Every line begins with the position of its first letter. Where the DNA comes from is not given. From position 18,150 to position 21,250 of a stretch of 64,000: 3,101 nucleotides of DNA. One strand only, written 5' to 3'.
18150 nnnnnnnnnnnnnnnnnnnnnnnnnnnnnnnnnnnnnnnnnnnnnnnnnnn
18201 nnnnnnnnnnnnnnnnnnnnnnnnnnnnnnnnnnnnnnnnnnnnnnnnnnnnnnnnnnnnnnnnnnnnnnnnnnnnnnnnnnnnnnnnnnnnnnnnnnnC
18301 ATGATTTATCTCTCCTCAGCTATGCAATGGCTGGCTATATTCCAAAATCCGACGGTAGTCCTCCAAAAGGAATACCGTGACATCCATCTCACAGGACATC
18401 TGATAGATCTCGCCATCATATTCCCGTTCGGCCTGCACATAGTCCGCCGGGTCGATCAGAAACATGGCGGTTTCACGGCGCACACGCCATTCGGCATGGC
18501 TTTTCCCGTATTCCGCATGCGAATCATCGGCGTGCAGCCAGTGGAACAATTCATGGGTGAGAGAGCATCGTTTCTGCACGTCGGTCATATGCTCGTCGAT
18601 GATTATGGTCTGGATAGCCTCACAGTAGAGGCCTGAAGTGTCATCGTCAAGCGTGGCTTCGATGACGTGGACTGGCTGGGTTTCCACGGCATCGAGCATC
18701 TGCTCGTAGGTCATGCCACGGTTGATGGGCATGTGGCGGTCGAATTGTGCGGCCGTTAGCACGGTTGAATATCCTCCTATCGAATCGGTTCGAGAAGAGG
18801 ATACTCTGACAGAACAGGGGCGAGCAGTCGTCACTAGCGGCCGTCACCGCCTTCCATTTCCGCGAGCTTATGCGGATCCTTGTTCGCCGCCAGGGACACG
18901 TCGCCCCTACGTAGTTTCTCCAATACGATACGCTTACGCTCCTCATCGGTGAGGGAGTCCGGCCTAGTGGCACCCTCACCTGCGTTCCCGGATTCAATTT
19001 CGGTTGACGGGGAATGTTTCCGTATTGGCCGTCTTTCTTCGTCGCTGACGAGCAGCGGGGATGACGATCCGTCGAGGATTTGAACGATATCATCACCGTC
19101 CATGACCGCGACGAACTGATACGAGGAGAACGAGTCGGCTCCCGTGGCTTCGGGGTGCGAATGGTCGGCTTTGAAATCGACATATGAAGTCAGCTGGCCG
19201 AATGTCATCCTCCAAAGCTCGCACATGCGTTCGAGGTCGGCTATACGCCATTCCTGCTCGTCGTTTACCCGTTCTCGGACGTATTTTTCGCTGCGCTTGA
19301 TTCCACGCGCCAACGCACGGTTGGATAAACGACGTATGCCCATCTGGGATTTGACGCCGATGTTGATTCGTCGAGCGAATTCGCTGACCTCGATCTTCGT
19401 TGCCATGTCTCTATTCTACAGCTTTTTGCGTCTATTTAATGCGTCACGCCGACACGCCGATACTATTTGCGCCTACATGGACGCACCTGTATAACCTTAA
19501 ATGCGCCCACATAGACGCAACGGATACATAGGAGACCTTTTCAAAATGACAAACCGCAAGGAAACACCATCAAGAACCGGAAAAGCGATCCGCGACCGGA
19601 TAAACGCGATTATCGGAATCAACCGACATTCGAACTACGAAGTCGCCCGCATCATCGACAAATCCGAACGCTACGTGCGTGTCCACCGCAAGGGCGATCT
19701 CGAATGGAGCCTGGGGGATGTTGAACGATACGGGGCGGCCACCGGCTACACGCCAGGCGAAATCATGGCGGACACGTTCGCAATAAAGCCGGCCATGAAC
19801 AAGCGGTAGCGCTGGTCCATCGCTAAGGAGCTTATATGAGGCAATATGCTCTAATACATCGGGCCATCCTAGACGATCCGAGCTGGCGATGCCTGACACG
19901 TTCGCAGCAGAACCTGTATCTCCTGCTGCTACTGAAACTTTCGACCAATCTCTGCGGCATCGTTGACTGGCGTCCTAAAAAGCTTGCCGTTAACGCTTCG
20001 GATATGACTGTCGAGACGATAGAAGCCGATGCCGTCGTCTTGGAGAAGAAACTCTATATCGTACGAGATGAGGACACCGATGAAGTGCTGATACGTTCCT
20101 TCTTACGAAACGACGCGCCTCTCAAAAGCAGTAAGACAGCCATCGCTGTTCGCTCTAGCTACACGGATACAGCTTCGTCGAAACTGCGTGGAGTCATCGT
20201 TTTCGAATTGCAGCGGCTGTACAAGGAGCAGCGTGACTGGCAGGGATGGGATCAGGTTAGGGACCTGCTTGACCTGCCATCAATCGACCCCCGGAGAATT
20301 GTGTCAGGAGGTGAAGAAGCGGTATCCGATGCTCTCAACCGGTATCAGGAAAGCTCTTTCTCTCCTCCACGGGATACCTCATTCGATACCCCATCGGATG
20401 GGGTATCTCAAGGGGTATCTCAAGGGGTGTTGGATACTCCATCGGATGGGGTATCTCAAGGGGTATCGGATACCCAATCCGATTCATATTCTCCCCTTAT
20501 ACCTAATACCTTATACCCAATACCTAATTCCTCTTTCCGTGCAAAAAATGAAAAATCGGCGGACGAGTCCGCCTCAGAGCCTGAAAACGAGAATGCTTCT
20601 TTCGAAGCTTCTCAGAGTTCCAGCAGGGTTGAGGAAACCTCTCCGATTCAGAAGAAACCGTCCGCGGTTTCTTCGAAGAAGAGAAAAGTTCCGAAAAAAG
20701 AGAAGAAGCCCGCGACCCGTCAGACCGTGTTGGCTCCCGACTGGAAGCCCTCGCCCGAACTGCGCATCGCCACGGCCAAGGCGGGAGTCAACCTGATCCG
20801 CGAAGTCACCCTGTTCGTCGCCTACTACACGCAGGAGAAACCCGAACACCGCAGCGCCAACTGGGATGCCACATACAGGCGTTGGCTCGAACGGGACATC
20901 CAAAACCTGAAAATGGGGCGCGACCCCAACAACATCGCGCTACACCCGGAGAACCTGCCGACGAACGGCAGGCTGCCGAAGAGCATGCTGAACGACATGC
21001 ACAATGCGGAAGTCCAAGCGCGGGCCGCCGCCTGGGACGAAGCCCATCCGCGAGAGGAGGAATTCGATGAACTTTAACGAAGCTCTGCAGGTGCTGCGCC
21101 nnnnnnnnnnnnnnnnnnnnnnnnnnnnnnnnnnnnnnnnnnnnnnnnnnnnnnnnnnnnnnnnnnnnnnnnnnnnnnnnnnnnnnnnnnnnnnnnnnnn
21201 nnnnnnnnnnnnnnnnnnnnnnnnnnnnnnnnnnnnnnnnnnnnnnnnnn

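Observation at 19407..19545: Divergent cI-like/cro-like intergenic region with three palindromic operators; one shares a 9-mer with the recurrent promoter motif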

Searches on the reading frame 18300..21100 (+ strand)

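Call 56: search_protein_families(library=pfam, proteins=[L002:3525-4109:-, L002:4235-4495:+, L003:5518-6072:-, L003:6191-6478:+], max_evalue=1)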
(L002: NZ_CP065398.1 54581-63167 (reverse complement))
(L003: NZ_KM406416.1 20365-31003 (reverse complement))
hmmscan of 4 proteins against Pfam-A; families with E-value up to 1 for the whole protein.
L002:3525-4109:- (194 aa): 4 families
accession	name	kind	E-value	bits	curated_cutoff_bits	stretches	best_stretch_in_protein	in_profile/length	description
PF01381.28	HTH_3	-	9.3e-05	22.8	23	1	22-67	2-45/55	Helix-turn-helix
PF13560.12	HTH_31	-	0.00082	20.1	27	1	18-73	3-57/64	Helix-turn-helix domain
PF08667.16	BetR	-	0.04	14.5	21.6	1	17-78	10-69/148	BetR domain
PF13565.12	HTH_32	-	0.33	12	33.7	0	145-165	18-38/73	Homeodomain-like domain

L002:4235-4495:+ (86 aa): 2 families
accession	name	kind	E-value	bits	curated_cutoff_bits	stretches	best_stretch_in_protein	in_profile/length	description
PF11972.14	HTH_13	-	0.1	13.1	26.1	1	10-38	18-45/54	HTH DNA binding domain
PF18024.7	HTH_50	-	0.17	12.1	27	0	22-45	26-49/50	Helix-turn-helix domain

L003:5518-6072:- (184 aa): 2 families
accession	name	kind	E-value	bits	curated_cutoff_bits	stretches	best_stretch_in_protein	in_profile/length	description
PF13443.12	HTH_26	-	0.12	13.1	22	1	22-77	6-62/63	Cro/C1-type HTH DNA-binding domain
PF13936.12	HTH_38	-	0.19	12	27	0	25-39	19-33/44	Helix-turn-helix domain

L003:6191-6478:+ (95 aa): 2 families
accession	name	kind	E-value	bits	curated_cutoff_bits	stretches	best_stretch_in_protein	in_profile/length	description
PF13384.12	HTH_23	-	0.023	15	24.6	1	23-54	4-36/50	Homeodomain-like domain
PF21320.3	HTH_65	-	0.11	13.1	24.1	1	29-54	18-43/75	Rv2258c-like winged HTH domain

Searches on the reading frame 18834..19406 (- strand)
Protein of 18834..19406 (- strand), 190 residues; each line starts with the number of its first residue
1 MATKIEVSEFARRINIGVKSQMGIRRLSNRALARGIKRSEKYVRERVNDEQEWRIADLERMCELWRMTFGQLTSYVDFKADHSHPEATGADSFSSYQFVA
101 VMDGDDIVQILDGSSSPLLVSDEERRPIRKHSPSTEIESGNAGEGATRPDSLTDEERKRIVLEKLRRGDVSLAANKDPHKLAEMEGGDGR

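Call 11: search_protein_families(library=pfam, proteins=[window:18834-19406:-], max_evalue=0.01)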
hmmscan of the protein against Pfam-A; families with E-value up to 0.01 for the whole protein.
window:18834-19406:- (190 aa): 1 family
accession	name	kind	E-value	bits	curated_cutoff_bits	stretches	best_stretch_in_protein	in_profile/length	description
PF13443.12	HTH_26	-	0.00051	20.7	22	1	21-77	5-62/63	Cro/C1-type HTH DNA-binding domain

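Call 56: search_protein_families(library=pfam, proteins=[window:18834-19406:-], max_evalue=1)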
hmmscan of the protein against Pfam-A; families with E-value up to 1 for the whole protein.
window:18834-19406:- (190 aa): 1 family
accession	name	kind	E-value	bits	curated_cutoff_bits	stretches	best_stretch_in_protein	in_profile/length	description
PF13443.12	HTH_26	-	0.00051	20.7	22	1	21-77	5-62/63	Cro/C1-type HTH DNA-binding domain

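Call 57: search_solved_structures(query=window:18834-19406:-, max_evalue=1)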
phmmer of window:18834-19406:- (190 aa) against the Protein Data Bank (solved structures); distinct sequences matched with E-value up to 1: 0.

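Call 59: find_homologous_proteins(query=window:18834-19406:-, max_evalue=0.001)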
Query window:18834-19406:- (190 aa): 19 proteins with E <= 0.001 among 332 candidates.
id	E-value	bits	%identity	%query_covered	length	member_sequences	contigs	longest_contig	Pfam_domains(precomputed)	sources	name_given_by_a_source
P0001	5.1e-119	413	100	100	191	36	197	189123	-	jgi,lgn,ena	jgi:hypothetical protein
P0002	9.8e-113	392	96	100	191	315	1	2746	-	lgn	-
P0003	1.2e-106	372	94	100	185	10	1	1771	-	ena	-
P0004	3.5e-105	368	94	100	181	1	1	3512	-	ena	-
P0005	1.9e-96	339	89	100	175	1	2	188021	-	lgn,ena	-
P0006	8.1e-64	233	99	58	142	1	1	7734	-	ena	-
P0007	1.4e-56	209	59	100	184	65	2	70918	-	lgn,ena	-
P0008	1.2e-55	206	94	56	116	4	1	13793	-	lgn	-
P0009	4.1e-47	178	90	53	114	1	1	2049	-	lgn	-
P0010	9.2e-44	167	76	41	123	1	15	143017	-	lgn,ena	-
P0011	1.3e-43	167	71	44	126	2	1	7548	-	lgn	-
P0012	1.6e-42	163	71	41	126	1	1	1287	-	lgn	-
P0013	4.9e-41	159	100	37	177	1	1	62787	-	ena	-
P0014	2.1e-40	157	44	100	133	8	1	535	-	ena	-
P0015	2.2e-38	150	74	41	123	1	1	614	-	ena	-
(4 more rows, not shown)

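Call 62: find_encoding_contigs(protein=P0010, flank=4000, max_places=3)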
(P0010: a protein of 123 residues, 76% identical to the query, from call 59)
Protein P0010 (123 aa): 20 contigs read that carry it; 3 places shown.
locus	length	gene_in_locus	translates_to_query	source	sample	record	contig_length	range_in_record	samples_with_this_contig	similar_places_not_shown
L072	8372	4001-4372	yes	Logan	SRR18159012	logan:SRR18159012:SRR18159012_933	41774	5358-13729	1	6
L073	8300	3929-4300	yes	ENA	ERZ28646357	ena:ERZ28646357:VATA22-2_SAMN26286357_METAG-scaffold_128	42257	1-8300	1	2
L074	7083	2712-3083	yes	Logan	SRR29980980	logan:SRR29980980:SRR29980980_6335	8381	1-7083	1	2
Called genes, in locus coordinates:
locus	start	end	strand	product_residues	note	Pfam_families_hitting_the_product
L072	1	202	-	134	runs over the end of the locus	-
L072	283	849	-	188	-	-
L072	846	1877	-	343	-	-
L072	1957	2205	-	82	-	-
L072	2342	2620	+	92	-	-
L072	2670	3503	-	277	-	PF02498:Bro-N, PF03374:ANT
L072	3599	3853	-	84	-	-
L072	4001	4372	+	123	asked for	-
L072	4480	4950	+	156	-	PF06114:Peptidase_M78 (weak)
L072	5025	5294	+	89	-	PF04014:MazE_antitoxin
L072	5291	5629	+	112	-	PF02452:PemK_toxin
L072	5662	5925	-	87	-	PF06769:YoeB_toxin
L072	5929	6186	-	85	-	PF02604:PhdYeFM_antitox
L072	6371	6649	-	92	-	-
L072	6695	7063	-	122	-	PF13560:HTH_31 (weak), PF01381:HTH_3, PF12844:HTH_19 (weak), PF13443:HTH_26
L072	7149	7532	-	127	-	-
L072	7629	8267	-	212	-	-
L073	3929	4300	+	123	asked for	-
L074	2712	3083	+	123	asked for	-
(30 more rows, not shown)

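Call 63: find_encoding_contigs(protein=P0011, flank=4000, max_places=2)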
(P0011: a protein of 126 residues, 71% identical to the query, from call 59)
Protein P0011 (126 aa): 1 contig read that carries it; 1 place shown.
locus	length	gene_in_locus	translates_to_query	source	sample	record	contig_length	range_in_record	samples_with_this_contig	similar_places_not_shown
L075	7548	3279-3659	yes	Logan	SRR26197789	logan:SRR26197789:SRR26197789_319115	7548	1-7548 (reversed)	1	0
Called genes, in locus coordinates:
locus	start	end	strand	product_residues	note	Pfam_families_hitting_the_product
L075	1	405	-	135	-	?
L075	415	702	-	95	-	PF13560:HTH_31 (weak)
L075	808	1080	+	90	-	-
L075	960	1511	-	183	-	-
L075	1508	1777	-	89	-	-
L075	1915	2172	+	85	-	-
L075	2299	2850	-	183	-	PF10547:P22_AR_N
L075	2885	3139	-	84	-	-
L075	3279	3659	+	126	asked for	-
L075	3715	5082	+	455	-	PF13657:Couple_hipA (weak), PF07804:HipA_C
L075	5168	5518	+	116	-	PF13443:HTH_26 (faint)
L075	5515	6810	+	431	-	PF13657:Couple_hipA, PF07804:HipA_C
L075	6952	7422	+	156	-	PF06114:Peptidase_M78 (weak)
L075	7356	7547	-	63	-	?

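Call 78: search_protein_families(library=phrogs, proteins=[window:18834-19406:-], max_evalue=0.01)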
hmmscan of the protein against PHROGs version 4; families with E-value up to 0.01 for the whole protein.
window:18834-19406:- (190 aa): 1 family
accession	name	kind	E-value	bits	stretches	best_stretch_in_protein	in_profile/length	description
phrog_4583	-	transcription regulation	0.00039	21.4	1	17-74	14-71/81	transcriptional repressor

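Call 80: predict_structure(alignment_id=A5)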
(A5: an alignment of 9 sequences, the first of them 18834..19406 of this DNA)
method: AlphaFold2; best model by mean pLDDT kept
length: 190 residues; sequences in the alignment: 9
mean_pLDDT: 64.3   pTM: 0.38
mean pLDDT of the five models: 64.3, 63.8, 62.2, 60.6, 58.7
residues with pLDDT >= 90: 34; 70-90: 52; 50-70: 42; < 50: 62
segments of 3 or more residues with pLDDT < 50: 1-4, 77-94, 113-148
pLDDT, mean of each block of 10 residues (from residue 1): 55 87 89 94 89 90 89 61 41 51 66 44 37 36 42 77 70 52 52
secondary structure, 60 per line:
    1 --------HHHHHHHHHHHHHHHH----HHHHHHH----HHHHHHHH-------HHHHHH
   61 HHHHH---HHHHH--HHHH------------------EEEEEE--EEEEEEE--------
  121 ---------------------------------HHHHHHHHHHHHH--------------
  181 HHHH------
elements in order: H9-24 H29-35 H40-47 H55-65 H69-73 H76-79 E98-103 E106-112 H154-166 H181-184

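Call 89: fold_search(model_id=the predicted structure, library=pdb)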
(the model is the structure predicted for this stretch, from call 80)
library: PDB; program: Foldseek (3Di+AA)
matches with E <= 10: 471; with E <= 0.001: 0
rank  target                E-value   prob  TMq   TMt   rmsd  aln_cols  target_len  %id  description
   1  2b5a_A                7.2e-03  1.00  0.32  0.69   3.8        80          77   15  C.BclI, Control Element of the BclI Restriction-Modification System (released 2006-01-03)
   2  2b5a_B                8.1e-03  1.00  0.32  0.72   3.7        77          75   16  C.BclI, Control Element of the BclI Restriction-Modification System (released 2006-01-03)
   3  3f51_C                9.8e-03  1.00  0.32  0.63   2.5        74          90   15  Crystal Structure of the clp gene regulator ClgR from Corynebacterium glutamicum (released 2008-11-18)
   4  3vk0_A                1.2e-02  1.00  0.35  0.70   5.7        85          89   13  Crystal Structure of hypothetical transcription factor NHTF from Neisseria (released 2012-03-14)
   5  3op9                  1.2e-02  1.00  0.30  0.52  11.4        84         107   12  Crystal structure of transcriptional regulator from Listeria innocua (released 2010-09-15)
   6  3f51_D                1.2e-02  1.00  0.32  0.61   3.6        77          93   17  Crystal Structure of the clp gene regulator ClgR from Corynebacterium glutamicum (released 2008-11-18)
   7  3f51_A                1.6e-02  1.00  0.33  0.63   3.9        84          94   13  Crystal Structure of the clp gene regulator ClgR from Corynebacterium glutamicum (released 2008-11-18)
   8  3f52_A                1.6e-02  1.00  0.31  0.69   4.1        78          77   17  Crystal structure of the clp gene regulator ClgR from C. glutamicum (released 2008-11-18)
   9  3ufd_F                1.9e-02  1.00  0.34  0.76   3.1        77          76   13  C.Esp1396I bound to its highest affinity operator site OM (released 2012-07-11)
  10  2b5a_C                1.9e-02  1.00  0.32  0.70   3.8        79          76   15  C.BclI, Control Element of the BclI Restriction-Modification System (released 2006-01-03)
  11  3vk0_C                2.0e-02  1.00  0.34  0.68   3.3        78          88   14  Crystal Structure of hypothetical transcription factor NHTF from Neisseria (released 2012-03-14)
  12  3vk0_B                2.0e-02  1.00  0.34  0.69   5.5        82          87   13  Crystal Structure of hypothetical transcription factor NHTF from Neisseria (released 2012-03-14)
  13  7csw_A                2.0e-02  1.00  0.29  0.55   5.3        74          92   18  Pseudomonas aeruginosa antitoxin HigA with pa2440 promoter (released 2021-01-13)
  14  3f52_E                2.1e-02  1.00  0.35  0.77   3.3        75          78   15  Crystal structure of the clp gene regulator ClgR from C. glutamicum (released 2008-11-18)
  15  3f51_B                2.3e-02  1.00  0.31  0.61   5.2        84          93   13  Crystal Structure of the clp gene regulator ClgR from Corynebacterium glutamicum (released 2008-11-18)
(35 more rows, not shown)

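Call 101: search_protein_families(library=padloc, proteins=[window:18834-19406:-], max_evalue=0.01)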
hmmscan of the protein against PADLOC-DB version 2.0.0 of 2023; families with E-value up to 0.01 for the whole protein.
window:18834-19406:- (190 aa): 0 families

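Call 102: search_protein_families(library=ncbifam, proteins=[window:18834-19406:-], max_evalue=0.01)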
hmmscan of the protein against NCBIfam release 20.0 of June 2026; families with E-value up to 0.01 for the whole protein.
window:18834-19406:- (190 aa): 0 families

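Call 104: find_related_loci(query=L072:4480-4947:+, collection=genome_contigs, flank=3000)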
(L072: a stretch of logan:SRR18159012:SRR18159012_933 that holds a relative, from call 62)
Query L072:4480-4947:+ (156 aa) in genome_contigs; peptide patterns used: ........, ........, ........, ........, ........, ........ (x = any residue, [..] = any of these).
58 stretches matched a pattern, but none encodes a relative of the query by tblastn (E <= 1e-3).

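Call 106: search_dna_similar(query=window:18834-19403:-, collection=phages, mode=protein, max_rows=12, max_evalue=0.001)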
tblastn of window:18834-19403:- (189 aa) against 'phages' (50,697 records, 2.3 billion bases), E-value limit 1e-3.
Records with a match: 1; places in all: 1; records where one place covers at least 80% of the query: 0.
Best place of each record, by identity: <60% 1.
By first word of the organism name: Bifidobacterium 1.
By host as written in the record: Bifidobacterium asteroides 1.
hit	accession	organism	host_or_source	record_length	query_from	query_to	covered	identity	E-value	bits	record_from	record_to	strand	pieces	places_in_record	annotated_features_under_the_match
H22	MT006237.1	Bifidobacterium phage BigBern1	Bifidobacterium asteroides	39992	3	71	37%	52.2%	2e-15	79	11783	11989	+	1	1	hypothetical protein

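Call 107: get_annotated_region(hit=H22, flank=2500)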
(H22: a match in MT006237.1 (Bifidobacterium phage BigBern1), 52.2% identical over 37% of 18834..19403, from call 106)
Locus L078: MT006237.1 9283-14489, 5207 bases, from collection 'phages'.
description: Bifidobacterium phage BigBern1, complete genome.
organism: Bifidobacterium phage BigBern1 (NCBI taxid 2713246)
taxonomy: Viruses; Duplodnaviria; Heunggongvirae; Uroviricota; Caudoviricetes
host: Bifidobacterium asteroides; source: honeybee gut; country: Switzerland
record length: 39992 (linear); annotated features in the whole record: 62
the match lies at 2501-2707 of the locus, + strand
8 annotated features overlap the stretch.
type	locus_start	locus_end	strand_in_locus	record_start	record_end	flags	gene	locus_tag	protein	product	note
CDS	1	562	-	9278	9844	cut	-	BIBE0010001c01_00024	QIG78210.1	hypothetical protein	BIBE001.0001.c01_00024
CDS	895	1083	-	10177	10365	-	-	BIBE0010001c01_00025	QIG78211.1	hypothetical protein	BIBE001.0001.c01_00025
CDS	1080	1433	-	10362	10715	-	-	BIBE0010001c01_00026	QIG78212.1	hypothetical protein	BIBE001.0001.c01_00026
CDS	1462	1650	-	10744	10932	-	-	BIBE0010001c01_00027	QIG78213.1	hypothetical protein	BIBE001.0001.c01_00027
CDS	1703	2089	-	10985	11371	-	-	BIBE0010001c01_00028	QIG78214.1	hypothetical protein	BIBE001.0001.c01_00028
CDS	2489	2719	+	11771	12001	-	-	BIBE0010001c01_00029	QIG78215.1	hypothetical protein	BIBE001.0001.c01_00029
CDS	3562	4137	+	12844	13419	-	-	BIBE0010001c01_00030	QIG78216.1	hypothetical protein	BIBE001.0001.c01_00030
CDS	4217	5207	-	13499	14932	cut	-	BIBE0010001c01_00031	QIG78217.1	hypothetical protein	BIBE001.0001.c01_00031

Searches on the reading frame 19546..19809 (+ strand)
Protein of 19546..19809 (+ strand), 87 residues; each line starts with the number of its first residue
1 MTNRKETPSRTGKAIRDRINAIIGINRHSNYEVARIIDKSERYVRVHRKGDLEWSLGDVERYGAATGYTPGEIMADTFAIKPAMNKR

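Call 11: search_protein_families(library=pfam, proteins=[window:19546-19809:+], max_evalue=0.01)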
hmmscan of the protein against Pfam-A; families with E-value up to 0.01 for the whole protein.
window:19546-19809:+ (87 aa): 0 families

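Call 56: search_protein_families(library=pfam, proteins=[window:19546-19809:+], max_evalue=1)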
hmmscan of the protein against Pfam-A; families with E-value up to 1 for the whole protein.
window:19546-19809:+ (87 aa): 0 families

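Call 58: search_solved_structures(query=window:19546-19809:+, max_evalue=1)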
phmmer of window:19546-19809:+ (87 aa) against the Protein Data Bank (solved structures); distinct sequences matched with E-value up to 1: 2.
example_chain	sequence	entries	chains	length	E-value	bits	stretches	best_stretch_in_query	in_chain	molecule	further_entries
8ap3_A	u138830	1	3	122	0.47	13.9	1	28-64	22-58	MIF homologue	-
3i3l_A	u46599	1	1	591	0.64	13.5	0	3-63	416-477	Alkylhalidase CmlS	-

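Call 60: find_homologous_proteins(query=window:19546-19809:+, max_evalue=0.001)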
Query window:19546-19809:+ (87 aa): 7 proteins with E <= 0.001 among 7 candidates.
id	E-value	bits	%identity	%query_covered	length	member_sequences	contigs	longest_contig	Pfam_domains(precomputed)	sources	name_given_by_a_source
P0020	2.2e-48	179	94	100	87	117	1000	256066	-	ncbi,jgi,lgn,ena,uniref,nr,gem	ncbi:hypothetical protein GBB97_07640 [Bifidobacterium longum]|jgi:hypothetical protein|uniref:XRE f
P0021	5.8e-45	168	92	100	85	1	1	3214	-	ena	-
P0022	4.5e-41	156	92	100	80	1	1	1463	-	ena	-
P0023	1.5e-39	151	97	83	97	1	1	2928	-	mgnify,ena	mgnify:CR=1 FL=1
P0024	1.2e-29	119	78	90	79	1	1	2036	-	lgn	-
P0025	1.7e-25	106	60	100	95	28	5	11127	-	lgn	-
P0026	4.0e-25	105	61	98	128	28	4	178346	-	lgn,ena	-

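Call 75: predict_structure(alignment_id=A6)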
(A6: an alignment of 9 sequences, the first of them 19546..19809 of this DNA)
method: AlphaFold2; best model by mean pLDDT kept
length: 87 residues; sequences in the alignment: 9
mean_pLDDT: 84.9   pTM: 0.74
mean pLDDT of the five models: 84.9, 84.1, 83.0, 78.2, 62.5
residues with pLDDT >= 90: 44; 70-90: 32; 50-70: 7; < 50: 4
segments of 3 or more residues with pLDDT < 50: 1-3
pLDDT, mean of each block of 10 residues (from residue 1): 58 90 91 95 90 89 91 86 68
secondary structure, 60 per line:
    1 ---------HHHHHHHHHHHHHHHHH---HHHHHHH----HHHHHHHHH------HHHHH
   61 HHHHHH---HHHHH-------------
elements in order: H10-26 H30-36 H41-49 H56-66 H70-74

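Call 78: search_protein_families(library=phrogs, proteins=[window:19546-19809:+], max_evalue=0.01)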
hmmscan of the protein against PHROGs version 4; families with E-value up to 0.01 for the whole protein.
window:19546-19809:+ (87 aa): 1 family
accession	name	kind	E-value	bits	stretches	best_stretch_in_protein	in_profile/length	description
phrog_4583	-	transcription regulation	6.2e-05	24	1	9-82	5-78/81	transcriptional repressor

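Call 79: fold_search(model_id=the predicted structure, library=pdb)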
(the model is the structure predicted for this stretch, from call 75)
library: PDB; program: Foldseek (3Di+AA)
matches with E <= 10: 598; with E <= 0.001: 0
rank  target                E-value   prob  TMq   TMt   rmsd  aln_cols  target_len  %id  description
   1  2kpj_MODEL_1_A        8.5e-03  1.00  0.69  0.65   7.9        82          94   15  Solution Structure Of Protein SOS-response transcriptional repressor, LexA From Eubacterium rectale. Northeast (released 2009-11-17)
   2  3f51_D                1.5e-02  1.00  0.67  0.63   2.6        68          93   15  Crystal Structure of the clp gene regulator ClgR from Corynebacterium glutamicum (released 2008-11-18)
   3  3vk0_B                1.7e-02  1.00  0.65  0.65   3.3        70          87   16  Crystal Structure of hypothetical transcription factor NHTF from Neisseria (released 2012-03-14)
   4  3vk0_C                1.7e-02  1.00  0.63  0.62   3.9        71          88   20  Crystal Structure of hypothetical transcription factor NHTF from Neisseria (released 2012-03-14)
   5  1b0n_A                1.8e-02  1.00  0.62  0.54   1.6        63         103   16  SINR PROTEIN/SINI PROTEIN COMPLEX (released 1999-01-13)
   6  3vk0_A                1.8e-02  1.00  0.64  0.63   3.8        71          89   20  Crystal Structure of hypothetical transcription factor NHTF from Neisseria (released 2012-03-14)
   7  2o38_B                1.8e-02  0.99  0.55  0.53  12.5        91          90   20  Putative XRE Family Transcriptional Regulator (released 2007-01-02)
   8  3f51_A                2.0e-02  1.00  0.67  0.62   2.1        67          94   15  Crystal Structure of the clp gene regulator ClgR from Corynebacterium glutamicum (released 2008-11-18)
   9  6rnz_A                2.0e-02  1.00  0.62  0.79   1.4        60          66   17  Crystal structure of the N-terminal HTH DNA-binding domain of the essential repressor DdrO from radiation-resistant De (released 2019-10-09)
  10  3op9                  2.1e-02  1.00  0.63  0.53   5.6        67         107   10  Crystal structure of transcriptional regulator from Listeria innocua (released 2010-09-15)
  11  2b5a_C                2.1e-02  1.00  0.59  0.66   4.5        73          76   20  C.BclI, Control Element of the BclI Restriction-Modification System (released 2006-01-03)
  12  7csy_B                2.4e-02  1.00  0.57  0.52   6.7        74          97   19  Pseudomonas aeruginosa antitoxin HigA with higBA promoter (released 2021-01-13)
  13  3qq6_B                2.5e-02  1.00  0.66  0.82   1.7        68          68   16  The N-terminal DNA binding domain of SinR from Bacillus subtilis (released 2011-06-15)
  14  2b5a_B                2.5e-02  1.00  0.62  0.71   1.6        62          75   18  C.BclI, Control Element of the BclI Restriction-Modification System (released 2006-01-03)
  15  3f52_E                2.5e-02  1.00  0.65  0.71   3.0        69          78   14  Crystal structure of the clp gene regulator ClgR from C. glutamicum (released 2008-11-18)
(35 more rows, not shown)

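Call 101: search_protein_families(library=padloc, proteins=[window:19546-19809:+], max_evalue=0.01)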
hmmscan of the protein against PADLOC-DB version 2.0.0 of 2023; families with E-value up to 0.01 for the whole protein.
window:19546-19809:+ (87 aa): 0 families

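Call 102: search_protein_families(library=ncbifam, proteins=[window:19546-19809:+], max_evalue=0.01)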
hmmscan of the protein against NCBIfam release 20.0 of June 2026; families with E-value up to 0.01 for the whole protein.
window:19546-19809:+ (87 aa): 0 families
